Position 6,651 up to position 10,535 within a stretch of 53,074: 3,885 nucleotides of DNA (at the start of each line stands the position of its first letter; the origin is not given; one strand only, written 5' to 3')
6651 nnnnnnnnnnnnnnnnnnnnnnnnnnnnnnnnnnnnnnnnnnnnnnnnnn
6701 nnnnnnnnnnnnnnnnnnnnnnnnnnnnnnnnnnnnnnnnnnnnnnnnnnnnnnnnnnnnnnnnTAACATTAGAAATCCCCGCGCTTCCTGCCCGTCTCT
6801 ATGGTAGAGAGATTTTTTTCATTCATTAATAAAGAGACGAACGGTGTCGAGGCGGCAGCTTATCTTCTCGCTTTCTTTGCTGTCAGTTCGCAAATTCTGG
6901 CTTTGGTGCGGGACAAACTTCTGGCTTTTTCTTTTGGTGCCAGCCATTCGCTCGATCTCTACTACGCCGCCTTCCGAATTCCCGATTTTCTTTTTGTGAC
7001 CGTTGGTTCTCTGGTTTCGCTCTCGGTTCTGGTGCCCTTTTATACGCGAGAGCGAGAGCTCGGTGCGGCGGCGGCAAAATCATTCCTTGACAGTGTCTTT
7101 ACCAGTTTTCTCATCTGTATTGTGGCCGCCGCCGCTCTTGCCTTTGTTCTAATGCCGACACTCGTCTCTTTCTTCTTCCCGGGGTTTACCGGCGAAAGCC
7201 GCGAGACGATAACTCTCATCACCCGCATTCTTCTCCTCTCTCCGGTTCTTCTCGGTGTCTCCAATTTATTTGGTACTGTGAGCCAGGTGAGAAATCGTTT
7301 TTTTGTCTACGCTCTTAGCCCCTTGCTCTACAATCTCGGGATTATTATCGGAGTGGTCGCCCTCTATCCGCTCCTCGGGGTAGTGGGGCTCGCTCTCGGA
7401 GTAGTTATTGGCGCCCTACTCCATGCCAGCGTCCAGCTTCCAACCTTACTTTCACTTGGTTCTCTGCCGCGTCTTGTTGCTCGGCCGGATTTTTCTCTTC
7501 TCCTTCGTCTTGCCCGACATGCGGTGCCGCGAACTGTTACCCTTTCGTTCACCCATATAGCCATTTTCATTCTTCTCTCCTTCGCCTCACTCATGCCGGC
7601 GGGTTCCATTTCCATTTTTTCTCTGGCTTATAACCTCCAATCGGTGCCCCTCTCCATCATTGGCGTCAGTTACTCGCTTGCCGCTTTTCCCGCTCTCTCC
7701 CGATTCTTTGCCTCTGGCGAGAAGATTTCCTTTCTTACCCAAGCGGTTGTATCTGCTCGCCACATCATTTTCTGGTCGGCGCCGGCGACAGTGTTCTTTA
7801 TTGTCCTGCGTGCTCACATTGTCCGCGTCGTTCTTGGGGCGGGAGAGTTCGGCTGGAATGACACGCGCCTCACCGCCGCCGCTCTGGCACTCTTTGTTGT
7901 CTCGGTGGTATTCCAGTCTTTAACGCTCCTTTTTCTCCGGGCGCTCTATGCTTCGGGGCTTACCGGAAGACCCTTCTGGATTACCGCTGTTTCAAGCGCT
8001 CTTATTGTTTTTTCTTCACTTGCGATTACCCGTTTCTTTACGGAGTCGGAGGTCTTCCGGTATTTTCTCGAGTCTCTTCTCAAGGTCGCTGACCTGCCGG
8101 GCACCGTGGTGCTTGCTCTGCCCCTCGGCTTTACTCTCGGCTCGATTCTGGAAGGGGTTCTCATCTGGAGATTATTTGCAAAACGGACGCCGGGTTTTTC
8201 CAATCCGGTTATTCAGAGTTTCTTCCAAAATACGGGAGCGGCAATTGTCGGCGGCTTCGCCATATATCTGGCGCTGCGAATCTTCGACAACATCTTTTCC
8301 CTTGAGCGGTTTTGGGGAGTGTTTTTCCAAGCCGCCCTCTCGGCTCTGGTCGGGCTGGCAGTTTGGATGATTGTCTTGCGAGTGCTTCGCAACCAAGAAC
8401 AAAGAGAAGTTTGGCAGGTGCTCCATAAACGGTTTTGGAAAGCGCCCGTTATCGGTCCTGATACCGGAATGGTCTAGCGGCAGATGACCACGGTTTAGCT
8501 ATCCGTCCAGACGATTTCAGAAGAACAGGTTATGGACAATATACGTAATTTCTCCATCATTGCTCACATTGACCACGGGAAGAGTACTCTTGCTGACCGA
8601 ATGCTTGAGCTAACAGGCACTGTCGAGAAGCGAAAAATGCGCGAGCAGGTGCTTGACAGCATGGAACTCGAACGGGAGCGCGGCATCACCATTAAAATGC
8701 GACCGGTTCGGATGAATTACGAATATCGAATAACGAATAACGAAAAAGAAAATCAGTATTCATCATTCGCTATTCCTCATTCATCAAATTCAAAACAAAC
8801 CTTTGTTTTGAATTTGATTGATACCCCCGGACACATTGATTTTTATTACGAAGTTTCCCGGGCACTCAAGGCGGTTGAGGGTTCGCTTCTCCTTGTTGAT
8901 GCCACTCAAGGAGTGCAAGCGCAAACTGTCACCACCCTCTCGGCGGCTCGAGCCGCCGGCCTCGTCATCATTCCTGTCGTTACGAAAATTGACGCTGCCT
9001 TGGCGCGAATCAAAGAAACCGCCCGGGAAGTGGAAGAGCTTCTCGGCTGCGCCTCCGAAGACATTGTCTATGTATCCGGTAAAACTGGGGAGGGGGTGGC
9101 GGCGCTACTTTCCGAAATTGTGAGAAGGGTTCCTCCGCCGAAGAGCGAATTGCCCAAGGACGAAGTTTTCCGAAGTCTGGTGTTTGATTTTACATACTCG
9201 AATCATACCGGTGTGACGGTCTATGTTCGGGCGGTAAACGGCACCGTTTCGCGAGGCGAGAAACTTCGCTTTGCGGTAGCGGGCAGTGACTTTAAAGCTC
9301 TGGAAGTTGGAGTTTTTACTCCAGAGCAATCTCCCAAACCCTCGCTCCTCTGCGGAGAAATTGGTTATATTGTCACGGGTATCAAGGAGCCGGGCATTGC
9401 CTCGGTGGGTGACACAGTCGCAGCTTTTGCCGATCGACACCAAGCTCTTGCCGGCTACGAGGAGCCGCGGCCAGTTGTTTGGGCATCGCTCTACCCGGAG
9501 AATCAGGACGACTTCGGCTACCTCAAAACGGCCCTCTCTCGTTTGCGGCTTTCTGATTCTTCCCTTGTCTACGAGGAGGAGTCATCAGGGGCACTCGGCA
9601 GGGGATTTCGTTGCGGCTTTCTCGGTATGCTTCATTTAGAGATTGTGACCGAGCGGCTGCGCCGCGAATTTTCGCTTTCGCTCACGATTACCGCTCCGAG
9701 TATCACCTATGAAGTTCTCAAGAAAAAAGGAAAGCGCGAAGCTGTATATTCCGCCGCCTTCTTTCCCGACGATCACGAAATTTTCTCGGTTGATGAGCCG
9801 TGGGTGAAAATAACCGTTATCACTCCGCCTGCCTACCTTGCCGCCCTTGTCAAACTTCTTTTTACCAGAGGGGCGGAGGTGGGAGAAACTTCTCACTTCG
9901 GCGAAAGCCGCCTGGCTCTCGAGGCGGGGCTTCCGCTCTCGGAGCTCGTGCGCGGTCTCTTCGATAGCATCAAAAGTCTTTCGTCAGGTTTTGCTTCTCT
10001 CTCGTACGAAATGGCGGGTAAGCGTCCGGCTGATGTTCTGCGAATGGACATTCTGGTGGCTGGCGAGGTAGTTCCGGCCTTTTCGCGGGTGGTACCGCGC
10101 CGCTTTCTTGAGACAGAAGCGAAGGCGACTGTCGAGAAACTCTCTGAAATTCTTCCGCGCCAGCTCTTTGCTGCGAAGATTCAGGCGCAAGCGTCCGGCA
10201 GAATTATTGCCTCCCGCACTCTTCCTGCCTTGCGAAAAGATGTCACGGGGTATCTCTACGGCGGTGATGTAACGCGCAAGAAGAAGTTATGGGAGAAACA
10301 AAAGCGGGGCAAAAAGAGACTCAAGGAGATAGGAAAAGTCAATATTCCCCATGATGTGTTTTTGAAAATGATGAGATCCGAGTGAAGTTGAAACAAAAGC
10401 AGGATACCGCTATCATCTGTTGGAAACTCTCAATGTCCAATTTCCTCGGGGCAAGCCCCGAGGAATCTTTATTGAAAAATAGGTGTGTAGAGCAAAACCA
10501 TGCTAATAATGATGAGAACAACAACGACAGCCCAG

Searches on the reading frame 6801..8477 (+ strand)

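Call 7: search_protein_families(library=pfam, proteins=[window:6801-8477:+], max_evalue=0.001)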
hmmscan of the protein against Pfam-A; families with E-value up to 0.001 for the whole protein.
window:6801-8477:+ (558 aa): 1 family
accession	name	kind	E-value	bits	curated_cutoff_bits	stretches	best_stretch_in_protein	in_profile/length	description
PF03023.19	MurJ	-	5e-61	207.1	27.4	1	42-501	2-442/451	Lipid II flippase MurJ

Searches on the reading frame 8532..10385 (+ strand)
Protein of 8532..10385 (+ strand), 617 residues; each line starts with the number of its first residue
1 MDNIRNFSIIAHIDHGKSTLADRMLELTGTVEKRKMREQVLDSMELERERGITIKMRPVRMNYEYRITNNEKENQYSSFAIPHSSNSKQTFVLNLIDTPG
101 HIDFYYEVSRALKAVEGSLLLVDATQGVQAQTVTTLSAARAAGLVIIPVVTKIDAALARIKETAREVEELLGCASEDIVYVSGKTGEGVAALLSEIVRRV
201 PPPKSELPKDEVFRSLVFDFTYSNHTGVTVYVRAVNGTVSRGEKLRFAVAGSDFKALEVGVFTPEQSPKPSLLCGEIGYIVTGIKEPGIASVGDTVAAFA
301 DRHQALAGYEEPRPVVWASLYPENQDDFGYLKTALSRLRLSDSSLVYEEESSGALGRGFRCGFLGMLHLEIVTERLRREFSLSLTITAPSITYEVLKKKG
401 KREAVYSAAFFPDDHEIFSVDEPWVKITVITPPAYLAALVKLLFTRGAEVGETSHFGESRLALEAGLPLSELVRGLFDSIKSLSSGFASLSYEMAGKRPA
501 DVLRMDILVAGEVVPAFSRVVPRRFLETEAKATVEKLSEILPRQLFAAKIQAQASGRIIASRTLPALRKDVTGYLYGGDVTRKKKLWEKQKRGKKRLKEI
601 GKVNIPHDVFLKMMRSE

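Call 7: search_protein_families(library=pfam, proteins=[window:8532-10385:+], max_evalue=0.001)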
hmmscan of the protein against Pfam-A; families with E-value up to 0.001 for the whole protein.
window:8532-10385:+ (617 aa): 5 families
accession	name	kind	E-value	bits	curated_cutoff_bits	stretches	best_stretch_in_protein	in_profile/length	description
PF00009.33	GTP_EFTU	-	2.6e-50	171.1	26.5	1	3-201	2-187/188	Elongation factor Tu GTP binding domain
PF06421.17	LepA_C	-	6.3e-35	120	29.7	1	510-614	2-106/107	GTP-binding protein LepA C-terminus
PF00679.30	EFG_C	-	1.1e-12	48.2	27.9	1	422-499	4-80/89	Elongation factor G C-terminus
PF14492.12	EFG_III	-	9.5e-07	29.2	27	1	312-386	2-73/75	Elongation Factor G, domain III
PF03144.31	GTP_EFTU_D2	-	1.7e-05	25.6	30.3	1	227-297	1-73/73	Elongation factor Tu domain 2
